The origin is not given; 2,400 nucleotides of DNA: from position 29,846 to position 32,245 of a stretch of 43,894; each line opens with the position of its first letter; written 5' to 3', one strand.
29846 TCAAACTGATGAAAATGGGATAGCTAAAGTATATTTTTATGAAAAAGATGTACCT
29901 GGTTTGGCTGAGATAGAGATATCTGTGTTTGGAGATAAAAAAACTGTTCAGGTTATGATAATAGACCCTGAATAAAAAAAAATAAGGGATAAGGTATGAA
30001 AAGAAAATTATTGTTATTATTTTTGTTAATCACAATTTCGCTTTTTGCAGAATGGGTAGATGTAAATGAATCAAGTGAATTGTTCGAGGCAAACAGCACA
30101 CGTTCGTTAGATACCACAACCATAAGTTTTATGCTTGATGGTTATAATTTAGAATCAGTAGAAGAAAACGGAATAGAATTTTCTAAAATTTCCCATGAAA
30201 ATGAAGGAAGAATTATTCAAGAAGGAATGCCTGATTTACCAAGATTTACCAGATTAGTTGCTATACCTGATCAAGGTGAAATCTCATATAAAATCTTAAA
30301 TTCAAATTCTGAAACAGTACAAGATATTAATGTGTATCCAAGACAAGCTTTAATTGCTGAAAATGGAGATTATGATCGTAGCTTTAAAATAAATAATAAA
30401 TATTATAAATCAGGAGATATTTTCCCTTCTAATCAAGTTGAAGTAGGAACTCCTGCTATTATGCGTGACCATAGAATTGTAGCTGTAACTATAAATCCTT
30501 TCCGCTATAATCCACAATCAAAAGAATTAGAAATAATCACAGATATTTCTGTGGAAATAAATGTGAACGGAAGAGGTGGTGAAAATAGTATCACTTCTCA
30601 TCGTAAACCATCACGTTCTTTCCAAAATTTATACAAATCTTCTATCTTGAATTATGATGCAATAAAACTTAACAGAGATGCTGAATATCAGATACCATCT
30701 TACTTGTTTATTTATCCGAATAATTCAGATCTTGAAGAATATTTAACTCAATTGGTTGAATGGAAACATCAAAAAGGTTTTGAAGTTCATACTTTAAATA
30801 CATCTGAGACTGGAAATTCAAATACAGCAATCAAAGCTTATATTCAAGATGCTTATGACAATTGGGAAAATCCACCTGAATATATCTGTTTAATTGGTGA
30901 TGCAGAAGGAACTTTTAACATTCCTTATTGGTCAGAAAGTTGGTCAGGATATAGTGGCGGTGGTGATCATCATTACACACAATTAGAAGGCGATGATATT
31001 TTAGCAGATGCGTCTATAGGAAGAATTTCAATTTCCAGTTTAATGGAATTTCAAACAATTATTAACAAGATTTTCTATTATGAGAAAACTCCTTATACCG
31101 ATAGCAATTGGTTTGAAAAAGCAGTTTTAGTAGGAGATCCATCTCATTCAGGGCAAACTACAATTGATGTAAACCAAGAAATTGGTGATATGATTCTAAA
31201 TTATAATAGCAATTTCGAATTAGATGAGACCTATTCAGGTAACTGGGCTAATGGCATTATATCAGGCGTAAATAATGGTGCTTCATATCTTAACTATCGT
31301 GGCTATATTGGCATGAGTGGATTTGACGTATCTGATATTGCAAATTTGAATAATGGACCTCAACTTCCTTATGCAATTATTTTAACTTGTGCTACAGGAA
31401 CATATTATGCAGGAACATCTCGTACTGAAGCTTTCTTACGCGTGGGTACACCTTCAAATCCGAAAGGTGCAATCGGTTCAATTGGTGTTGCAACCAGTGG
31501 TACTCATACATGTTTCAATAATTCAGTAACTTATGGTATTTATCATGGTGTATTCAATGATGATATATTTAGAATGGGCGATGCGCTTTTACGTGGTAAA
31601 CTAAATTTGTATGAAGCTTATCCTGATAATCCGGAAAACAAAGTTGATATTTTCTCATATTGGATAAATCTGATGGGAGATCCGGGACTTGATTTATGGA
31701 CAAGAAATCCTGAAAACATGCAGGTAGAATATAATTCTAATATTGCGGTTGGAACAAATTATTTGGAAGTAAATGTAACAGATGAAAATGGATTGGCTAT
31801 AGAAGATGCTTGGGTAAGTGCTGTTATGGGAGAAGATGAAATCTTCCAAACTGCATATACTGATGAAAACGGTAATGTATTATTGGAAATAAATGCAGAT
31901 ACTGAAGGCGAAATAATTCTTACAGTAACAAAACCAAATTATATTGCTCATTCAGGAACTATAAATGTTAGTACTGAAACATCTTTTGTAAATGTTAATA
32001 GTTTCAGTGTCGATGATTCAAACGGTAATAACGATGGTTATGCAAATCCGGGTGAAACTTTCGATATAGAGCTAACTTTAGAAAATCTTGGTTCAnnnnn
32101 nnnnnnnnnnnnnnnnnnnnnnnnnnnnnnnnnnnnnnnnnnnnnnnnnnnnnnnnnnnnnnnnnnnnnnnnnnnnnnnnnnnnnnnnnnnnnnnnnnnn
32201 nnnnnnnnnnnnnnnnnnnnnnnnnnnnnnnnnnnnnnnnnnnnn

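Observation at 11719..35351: A complete type IVa pilus machine is fused into one 17-gene string with T9SS-tailed giant surface proteins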

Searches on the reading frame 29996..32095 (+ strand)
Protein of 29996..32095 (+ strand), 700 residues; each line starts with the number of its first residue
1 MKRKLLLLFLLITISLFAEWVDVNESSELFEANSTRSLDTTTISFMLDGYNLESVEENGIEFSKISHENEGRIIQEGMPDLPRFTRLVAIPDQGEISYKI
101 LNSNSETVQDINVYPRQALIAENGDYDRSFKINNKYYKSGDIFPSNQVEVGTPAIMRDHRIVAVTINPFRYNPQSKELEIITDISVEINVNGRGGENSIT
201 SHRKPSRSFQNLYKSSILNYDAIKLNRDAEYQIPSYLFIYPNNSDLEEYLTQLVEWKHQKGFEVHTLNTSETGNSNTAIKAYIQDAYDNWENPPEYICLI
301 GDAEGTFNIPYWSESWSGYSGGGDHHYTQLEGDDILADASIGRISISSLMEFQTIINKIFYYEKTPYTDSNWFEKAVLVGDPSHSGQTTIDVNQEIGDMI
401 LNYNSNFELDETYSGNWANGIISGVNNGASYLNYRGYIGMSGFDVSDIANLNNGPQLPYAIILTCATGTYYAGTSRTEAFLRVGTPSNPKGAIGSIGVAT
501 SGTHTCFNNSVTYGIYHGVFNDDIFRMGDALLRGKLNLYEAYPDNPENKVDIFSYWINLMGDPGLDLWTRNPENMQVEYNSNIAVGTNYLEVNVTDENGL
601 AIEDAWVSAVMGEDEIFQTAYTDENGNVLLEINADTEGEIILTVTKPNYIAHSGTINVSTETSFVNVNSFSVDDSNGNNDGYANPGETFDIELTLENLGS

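Call 41: search_solved_structures(query=window:29996-32095:+, max_evalue=0.001, show_alignments=2)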
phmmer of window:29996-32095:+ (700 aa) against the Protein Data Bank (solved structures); distinct sequences matched with E-value up to 0.001: 6.
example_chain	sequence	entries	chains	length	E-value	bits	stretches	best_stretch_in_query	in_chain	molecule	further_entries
4ief_B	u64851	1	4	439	1.7e-22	82.8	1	246-649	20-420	Gingipain R2 Mature Domain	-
1cvr_A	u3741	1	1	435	3.6e-22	81.8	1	250-649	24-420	GINGIPAIN R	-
4ief_A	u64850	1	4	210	5.8e-16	61.2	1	43-223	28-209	Gingipain R2 Pro-Domain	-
4rbm_A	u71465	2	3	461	1.1e-11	47.1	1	244-439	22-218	Lys-gingipain W83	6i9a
4tkx_L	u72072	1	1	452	1.2e-11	47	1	244-439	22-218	Lys-gingipain W83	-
5mun_A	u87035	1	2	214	5.4e-08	34.9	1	41-211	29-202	Lys-gingipain W83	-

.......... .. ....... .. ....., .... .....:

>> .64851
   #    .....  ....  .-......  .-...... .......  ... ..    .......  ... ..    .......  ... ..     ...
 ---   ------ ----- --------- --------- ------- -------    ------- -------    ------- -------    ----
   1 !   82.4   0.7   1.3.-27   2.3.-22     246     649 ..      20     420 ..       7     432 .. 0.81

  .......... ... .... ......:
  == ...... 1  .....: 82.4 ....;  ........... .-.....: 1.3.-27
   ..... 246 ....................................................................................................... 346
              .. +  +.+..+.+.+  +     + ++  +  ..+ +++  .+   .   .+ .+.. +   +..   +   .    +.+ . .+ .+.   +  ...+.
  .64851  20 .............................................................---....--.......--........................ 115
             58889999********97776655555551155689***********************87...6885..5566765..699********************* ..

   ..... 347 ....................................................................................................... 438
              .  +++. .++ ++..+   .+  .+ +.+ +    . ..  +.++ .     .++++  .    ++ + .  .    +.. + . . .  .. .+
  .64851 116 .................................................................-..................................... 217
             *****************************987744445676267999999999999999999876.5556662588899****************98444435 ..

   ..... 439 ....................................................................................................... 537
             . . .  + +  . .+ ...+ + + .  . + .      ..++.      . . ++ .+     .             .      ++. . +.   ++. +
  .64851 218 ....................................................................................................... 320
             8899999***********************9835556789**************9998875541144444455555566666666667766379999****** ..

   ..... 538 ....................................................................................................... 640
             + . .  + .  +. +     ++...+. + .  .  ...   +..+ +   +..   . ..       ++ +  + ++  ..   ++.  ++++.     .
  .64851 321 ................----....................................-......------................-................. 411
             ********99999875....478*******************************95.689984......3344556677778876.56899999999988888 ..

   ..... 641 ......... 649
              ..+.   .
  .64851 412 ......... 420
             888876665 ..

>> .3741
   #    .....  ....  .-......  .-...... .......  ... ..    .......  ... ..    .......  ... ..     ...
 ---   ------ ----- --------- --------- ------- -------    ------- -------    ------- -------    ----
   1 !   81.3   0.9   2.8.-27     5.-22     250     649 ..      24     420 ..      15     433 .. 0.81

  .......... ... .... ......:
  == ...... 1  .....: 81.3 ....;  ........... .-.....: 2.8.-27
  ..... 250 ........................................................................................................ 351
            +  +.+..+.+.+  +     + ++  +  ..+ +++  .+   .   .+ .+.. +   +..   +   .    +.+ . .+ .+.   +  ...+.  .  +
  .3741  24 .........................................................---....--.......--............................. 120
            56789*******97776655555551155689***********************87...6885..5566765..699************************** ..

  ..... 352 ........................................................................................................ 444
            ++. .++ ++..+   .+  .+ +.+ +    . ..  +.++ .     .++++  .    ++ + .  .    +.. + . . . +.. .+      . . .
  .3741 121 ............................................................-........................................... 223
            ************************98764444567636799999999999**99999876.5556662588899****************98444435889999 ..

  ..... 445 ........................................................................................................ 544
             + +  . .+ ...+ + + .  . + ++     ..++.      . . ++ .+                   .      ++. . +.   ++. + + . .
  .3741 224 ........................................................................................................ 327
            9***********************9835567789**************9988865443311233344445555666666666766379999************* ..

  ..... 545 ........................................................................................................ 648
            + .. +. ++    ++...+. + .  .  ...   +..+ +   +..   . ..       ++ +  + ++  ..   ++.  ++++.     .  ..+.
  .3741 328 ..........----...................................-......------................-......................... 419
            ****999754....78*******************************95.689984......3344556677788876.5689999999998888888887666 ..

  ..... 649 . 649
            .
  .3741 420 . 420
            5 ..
